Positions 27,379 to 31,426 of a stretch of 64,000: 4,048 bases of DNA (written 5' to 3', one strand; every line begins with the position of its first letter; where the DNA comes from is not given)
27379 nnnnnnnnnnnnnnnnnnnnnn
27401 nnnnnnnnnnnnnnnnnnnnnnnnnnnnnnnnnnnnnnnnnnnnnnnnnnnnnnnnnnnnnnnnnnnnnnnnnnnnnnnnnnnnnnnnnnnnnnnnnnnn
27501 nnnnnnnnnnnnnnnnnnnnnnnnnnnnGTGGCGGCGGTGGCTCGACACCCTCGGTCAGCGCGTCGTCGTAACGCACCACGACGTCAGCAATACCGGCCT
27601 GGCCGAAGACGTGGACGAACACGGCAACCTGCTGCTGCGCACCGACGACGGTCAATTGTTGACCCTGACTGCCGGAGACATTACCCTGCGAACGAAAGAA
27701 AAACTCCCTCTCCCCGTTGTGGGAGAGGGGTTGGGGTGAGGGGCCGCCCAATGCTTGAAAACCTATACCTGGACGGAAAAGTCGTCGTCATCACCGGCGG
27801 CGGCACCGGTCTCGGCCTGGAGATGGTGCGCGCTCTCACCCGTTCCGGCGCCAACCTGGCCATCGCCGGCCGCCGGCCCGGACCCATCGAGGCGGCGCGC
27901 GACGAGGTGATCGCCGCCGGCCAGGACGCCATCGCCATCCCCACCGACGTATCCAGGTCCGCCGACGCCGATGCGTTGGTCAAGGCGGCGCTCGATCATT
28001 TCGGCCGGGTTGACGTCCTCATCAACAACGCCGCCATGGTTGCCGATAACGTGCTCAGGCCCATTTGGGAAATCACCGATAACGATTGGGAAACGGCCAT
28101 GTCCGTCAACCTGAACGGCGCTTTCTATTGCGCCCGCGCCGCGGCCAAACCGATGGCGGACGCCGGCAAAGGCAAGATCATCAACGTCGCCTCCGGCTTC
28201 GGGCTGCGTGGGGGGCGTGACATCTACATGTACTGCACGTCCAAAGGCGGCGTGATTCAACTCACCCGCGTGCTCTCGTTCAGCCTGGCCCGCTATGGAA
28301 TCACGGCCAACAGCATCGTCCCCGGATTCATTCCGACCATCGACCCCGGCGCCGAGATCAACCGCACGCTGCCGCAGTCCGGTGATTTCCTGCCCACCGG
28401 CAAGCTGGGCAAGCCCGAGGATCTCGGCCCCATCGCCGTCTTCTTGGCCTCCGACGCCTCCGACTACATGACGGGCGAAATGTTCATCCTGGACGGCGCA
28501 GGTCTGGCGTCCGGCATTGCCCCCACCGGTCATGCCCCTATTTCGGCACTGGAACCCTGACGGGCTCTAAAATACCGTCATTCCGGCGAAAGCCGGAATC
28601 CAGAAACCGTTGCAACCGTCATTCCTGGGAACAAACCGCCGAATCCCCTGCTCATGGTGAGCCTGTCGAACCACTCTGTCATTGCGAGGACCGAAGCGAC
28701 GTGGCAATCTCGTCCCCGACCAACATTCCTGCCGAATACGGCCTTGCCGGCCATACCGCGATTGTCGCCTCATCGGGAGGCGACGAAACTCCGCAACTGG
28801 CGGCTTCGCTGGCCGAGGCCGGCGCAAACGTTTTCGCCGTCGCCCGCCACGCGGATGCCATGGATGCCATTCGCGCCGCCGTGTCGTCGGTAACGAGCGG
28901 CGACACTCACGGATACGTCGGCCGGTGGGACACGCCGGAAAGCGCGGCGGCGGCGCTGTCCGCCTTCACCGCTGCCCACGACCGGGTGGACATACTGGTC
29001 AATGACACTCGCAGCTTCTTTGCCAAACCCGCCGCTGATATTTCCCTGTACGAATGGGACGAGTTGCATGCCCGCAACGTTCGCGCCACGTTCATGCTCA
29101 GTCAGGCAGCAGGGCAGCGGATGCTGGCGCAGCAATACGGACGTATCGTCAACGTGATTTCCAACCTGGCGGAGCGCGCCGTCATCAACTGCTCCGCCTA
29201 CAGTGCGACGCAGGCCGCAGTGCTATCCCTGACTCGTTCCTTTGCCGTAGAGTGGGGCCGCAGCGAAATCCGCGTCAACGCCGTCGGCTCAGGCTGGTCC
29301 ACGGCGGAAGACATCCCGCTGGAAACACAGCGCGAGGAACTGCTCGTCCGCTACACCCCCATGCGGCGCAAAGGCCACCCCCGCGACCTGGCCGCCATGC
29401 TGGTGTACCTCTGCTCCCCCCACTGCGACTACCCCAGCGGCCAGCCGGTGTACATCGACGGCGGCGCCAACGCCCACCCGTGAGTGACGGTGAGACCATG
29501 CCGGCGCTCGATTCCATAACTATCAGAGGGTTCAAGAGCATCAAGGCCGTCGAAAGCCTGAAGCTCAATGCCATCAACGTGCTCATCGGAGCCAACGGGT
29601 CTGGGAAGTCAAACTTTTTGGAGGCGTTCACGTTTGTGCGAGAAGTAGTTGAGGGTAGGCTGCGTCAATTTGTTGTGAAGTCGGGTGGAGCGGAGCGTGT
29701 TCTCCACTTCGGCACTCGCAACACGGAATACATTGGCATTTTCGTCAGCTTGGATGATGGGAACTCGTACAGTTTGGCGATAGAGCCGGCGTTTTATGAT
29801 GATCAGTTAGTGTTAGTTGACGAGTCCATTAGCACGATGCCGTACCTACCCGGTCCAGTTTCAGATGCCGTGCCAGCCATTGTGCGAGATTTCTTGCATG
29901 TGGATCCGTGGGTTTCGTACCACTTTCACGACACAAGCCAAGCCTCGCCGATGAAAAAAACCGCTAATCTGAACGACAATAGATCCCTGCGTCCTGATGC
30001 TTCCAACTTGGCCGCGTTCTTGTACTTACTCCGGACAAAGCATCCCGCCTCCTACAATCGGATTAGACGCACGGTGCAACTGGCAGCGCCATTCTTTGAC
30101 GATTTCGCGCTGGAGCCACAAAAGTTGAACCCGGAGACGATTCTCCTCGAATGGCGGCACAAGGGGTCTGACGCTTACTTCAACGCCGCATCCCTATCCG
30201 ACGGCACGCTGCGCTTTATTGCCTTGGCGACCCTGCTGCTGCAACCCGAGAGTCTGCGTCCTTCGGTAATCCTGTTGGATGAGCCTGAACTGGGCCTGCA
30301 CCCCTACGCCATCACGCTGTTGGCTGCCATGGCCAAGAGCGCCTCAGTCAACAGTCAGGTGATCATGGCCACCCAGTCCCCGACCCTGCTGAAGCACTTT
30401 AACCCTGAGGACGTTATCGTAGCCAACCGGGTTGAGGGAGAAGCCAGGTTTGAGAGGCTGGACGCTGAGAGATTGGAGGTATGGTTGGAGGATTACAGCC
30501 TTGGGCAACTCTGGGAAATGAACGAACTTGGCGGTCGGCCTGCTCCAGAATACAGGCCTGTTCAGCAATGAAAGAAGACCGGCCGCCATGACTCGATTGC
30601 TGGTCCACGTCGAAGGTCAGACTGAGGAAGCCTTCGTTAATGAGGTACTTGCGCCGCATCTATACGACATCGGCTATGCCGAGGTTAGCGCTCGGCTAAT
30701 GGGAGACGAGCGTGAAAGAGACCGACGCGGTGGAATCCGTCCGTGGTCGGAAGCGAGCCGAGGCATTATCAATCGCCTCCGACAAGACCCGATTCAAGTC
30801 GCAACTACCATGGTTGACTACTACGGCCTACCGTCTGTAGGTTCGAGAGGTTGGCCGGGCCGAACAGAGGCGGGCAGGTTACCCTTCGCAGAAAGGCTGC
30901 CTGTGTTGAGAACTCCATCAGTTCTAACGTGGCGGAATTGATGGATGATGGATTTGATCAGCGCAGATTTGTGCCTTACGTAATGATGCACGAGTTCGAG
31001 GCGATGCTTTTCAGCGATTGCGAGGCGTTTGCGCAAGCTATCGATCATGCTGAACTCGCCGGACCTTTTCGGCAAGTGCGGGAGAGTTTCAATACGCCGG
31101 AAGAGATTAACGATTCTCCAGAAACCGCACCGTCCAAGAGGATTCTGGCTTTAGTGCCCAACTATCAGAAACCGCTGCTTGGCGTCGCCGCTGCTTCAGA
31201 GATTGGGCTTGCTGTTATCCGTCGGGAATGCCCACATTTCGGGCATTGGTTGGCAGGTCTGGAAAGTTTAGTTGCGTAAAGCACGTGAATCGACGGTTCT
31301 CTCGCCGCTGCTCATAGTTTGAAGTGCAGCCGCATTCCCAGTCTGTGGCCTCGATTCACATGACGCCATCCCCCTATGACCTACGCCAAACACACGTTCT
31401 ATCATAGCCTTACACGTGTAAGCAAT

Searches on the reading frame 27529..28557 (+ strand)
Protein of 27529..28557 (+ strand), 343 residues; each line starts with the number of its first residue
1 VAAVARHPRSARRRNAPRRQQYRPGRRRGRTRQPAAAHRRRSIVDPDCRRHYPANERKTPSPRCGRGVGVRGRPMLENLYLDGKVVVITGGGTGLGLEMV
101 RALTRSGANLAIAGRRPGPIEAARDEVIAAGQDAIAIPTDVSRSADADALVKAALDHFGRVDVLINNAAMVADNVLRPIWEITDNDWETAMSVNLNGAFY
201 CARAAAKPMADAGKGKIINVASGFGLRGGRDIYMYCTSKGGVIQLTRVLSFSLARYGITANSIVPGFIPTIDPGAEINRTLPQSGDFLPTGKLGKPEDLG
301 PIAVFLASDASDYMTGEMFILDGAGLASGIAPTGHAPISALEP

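Call 17: search_protein_families(library=pfam, proteins=[window:27529-28557:+], max_evalue=0.001)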
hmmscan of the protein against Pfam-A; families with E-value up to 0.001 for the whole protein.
window:27529-28557:+ (343 aa): 3 families
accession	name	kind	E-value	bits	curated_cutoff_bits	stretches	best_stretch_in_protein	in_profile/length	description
PF00106.31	adh_short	-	1.2e-51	175.4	26.6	1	84-270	1-184/195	short chain dehydrogenase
PF13561.12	adh_short_C2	-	7e-51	173.5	27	1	93-323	6-233/236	Enoyl-(Acyl carrier protein) reductase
PF08659.16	KR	-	8.7e-12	45.8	22.6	1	86-207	3-125/180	KR domain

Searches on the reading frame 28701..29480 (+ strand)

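Call 17: search_protein_families(library=pfam, proteins=[window:28701-29480:+], max_evalue=0.001)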
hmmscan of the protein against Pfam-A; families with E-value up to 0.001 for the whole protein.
window:28701-29480:+ (260 aa): 2 families
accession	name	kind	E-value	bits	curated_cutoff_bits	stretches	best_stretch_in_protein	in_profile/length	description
PF13561.12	adh_short_C2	-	1.8e-39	136.1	27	1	33-257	12-236/236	Enoyl-(Acyl carrier protein) reductase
PF00106.31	adh_short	-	5.1e-30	104.9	26.6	1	32-198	15-180/195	short chain dehydrogenase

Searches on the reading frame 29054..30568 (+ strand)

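Call 17: search_protein_families(library=pfam, proteins=[window:29054-30568:+], max_evalue=0.001)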
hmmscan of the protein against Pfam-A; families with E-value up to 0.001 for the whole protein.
window:29054-30568:+ (505 aa): 6 families
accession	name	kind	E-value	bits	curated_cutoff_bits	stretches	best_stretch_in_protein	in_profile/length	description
PF13304.12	AAA_21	-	1.7e-32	114.2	27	1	174-446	1-303/304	AAA domain, putative AbiEii toxin, Type IV TA system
PF02463.25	SMC_N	-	1.1e-14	54.8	40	1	152-195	2-47/220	RecF/RecN/SMC N terminal domain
PF13175.12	AAA_15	-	1.8e-14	54.6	32.1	2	152-194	3-45/374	AAA ATPase domain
PF11398.14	DUF2813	-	3.2e-08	33.8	21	1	152-196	3-46/372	Protein of unknown function (DUF2813)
PF00005.33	ABC_tran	-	5.8e-06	27.4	25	0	170-203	9-42/137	ABC transporter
PF13476.12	AAA_23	-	1.1e-05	26.6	27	1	154-195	1-42/201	AAA domain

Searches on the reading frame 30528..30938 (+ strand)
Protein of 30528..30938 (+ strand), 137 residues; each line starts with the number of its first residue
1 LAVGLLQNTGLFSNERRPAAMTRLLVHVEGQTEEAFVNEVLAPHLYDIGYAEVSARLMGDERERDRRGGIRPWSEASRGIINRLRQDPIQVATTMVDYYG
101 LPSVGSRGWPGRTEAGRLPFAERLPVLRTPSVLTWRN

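Call 17: search_protein_families(library=pfam, proteins=[window:30528-30938:+], max_evalue=0.001)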
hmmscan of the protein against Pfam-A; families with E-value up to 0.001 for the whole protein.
window:30528-30938:+ (137 aa): 1 family
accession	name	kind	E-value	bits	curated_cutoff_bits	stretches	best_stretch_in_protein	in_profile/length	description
PF14103.11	DUF4276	-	4.6e-10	40.5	30.2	1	28-101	1-67/192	Domain of unknown function (DUF4276)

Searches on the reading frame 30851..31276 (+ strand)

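Call 17: search_protein_families(library=pfam, proteins=[window:30851-31276:+], max_evalue=0.001)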
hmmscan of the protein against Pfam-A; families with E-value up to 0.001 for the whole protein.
window:30851-31276:+ (142 aa): 1 family
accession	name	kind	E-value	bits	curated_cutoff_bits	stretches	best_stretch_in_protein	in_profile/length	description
PF14103.11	DUF4276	-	1.7e-34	120.2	30.2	1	14-138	73-192/192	Domain of unknown function (DUF4276)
